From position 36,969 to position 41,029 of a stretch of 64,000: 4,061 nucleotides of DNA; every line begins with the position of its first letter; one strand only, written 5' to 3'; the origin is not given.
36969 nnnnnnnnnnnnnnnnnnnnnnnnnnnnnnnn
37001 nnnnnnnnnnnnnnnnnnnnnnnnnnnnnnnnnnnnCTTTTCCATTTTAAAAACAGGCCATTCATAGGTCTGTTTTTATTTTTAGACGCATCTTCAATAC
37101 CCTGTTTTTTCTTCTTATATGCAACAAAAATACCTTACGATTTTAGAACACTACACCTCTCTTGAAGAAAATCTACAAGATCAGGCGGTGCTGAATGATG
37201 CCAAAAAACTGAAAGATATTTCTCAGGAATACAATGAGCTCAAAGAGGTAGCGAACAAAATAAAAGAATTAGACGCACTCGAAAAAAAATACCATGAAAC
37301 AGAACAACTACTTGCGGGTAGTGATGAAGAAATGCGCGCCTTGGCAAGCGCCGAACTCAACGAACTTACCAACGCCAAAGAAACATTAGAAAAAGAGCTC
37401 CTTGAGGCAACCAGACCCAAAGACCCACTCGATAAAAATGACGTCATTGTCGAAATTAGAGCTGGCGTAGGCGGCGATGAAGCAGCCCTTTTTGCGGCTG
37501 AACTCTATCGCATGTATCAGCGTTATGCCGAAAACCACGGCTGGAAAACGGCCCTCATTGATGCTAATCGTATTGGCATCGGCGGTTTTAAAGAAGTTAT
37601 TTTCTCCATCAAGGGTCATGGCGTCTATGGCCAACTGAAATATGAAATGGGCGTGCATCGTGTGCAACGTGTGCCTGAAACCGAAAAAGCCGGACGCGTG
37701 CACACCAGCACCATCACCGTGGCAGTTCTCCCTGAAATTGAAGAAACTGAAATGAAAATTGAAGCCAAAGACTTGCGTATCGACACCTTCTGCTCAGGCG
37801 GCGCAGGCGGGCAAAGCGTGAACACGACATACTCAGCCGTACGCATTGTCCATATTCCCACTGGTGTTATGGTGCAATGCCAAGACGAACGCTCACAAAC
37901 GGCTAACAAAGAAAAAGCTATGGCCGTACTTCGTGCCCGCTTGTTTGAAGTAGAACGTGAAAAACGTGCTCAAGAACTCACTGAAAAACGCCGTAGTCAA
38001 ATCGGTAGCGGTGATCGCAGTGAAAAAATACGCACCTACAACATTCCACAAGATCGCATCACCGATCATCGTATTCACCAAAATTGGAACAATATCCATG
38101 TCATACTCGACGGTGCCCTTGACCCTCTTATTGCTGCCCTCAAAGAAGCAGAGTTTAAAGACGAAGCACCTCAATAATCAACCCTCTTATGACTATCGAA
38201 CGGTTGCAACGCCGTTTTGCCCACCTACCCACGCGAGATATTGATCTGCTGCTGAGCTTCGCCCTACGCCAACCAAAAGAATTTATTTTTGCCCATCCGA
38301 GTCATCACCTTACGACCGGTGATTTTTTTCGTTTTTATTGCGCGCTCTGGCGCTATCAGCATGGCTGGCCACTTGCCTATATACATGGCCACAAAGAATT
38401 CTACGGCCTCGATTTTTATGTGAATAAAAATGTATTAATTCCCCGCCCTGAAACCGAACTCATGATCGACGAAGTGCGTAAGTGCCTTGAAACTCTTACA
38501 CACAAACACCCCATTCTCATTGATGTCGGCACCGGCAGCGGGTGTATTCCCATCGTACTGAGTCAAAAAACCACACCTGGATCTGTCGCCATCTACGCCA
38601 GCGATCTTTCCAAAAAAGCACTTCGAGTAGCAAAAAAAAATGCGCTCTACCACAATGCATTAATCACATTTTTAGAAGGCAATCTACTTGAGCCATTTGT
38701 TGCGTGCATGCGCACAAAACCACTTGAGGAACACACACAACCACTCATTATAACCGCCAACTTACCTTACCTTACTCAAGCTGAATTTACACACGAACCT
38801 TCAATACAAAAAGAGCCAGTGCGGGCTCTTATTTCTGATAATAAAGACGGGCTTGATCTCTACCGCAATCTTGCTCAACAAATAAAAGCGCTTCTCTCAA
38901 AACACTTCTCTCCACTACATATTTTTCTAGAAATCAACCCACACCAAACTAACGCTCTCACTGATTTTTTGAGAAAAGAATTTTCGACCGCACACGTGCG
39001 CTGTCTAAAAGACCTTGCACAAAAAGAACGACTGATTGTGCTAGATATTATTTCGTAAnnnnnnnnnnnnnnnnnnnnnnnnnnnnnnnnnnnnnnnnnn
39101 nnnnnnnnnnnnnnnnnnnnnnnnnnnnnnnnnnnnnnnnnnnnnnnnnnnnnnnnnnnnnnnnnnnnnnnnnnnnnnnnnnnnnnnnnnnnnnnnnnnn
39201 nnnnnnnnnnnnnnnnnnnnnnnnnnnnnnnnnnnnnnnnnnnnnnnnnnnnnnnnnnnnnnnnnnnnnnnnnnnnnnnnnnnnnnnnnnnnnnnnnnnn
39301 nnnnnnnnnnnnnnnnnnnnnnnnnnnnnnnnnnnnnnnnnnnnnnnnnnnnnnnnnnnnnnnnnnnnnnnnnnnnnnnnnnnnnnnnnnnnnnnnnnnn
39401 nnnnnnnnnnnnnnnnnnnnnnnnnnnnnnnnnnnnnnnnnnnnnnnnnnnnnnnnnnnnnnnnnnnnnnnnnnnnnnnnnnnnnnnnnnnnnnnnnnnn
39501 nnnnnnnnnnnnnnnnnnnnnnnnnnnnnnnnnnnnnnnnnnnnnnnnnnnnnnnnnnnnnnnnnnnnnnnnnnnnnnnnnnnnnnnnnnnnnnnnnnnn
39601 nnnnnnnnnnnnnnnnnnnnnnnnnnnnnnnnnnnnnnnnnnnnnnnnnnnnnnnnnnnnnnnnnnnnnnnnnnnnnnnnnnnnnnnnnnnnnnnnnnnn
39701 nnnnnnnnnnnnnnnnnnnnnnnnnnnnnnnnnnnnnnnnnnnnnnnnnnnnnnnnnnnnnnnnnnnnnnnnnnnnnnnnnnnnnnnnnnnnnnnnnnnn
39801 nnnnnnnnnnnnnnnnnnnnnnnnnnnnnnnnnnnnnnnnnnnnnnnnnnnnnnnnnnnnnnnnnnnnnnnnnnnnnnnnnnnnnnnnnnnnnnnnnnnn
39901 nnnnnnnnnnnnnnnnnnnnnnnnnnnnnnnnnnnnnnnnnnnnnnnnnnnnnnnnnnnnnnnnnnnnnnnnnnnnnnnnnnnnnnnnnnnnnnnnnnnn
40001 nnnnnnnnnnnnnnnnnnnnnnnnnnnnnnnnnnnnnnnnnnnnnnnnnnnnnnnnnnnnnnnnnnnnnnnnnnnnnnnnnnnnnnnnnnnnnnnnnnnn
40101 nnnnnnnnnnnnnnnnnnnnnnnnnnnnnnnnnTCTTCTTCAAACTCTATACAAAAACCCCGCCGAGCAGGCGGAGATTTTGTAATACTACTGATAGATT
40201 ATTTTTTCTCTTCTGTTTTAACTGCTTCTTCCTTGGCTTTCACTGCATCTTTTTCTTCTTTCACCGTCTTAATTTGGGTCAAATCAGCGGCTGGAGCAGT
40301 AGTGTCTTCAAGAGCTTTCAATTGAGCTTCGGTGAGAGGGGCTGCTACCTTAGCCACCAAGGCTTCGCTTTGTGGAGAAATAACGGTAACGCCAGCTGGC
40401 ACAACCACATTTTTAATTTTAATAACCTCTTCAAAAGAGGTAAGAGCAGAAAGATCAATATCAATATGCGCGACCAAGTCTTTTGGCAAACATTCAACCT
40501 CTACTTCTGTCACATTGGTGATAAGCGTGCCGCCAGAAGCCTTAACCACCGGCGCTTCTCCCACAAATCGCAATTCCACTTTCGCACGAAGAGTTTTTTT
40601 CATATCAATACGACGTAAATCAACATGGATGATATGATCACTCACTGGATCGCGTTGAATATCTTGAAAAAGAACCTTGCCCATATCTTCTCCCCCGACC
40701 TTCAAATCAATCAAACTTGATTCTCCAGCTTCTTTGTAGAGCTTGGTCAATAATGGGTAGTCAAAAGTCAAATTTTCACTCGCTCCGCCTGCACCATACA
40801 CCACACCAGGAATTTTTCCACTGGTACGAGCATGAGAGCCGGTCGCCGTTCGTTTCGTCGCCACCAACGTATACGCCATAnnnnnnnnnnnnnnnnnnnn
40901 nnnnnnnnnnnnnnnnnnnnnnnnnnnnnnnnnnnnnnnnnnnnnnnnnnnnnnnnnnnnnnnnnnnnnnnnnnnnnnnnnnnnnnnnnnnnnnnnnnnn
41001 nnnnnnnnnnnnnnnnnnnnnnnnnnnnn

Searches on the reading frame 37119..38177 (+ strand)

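Call 34: search_protein_families(library=pfam, proteins=[window:37119-38177:+], max_evalue=0.0001)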
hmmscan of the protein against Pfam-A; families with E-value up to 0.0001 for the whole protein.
window:37119-38177:+ (352 aa): 2 families
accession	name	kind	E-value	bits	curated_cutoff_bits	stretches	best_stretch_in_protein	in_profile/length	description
PF03462.23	PCRF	-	4.5e-70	235.9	24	1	10-201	3-194/194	PCRF domain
PF00472.26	RF-1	-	6.2e-42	142.6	35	1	209-318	2-116/116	RF-1 domain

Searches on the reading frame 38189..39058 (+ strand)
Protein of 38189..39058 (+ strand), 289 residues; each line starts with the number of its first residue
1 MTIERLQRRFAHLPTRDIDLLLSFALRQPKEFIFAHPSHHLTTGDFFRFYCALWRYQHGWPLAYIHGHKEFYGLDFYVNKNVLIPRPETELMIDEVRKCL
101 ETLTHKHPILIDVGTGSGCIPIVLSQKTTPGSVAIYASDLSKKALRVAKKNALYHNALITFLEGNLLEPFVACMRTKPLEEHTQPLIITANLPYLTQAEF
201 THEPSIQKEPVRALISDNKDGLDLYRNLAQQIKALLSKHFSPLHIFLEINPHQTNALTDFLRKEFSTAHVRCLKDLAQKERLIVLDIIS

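Call 34: search_protein_families(library=pfam, proteins=[window:38189-39058:+], max_evalue=0.0001)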
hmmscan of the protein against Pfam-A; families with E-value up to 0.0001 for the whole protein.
window:38189-39058:+ (289 aa): 2 families
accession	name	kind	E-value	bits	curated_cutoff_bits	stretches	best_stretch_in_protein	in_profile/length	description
PF17827.6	PrmC_N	-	1.6e-07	32.2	23.4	1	5-67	9-71/71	PrmC N-terminal domain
PF06325.19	PrmA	-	2e-05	24.7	22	1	99-154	154-206/296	Ribosomal protein L11 methyltransferase (PrmA)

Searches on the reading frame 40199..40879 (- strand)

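Call 34: search_protein_families(library=pfam, proteins=[window:40199-40879:-], max_evalue=0.0001)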
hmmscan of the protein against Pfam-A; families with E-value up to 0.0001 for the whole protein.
window:40199-40879:- (226 aa): 2 families
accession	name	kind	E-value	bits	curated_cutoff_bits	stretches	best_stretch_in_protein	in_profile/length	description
PF01386.24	Ribosomal_L25p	-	1e-18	68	23.6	1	6-88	2-82/82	Ribosomal L25p family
PF14693.11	Ribosomal_TL5_C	-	1e-17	64.7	27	1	97-181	2-83/84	Ribosomal protein TL5, C-terminal domain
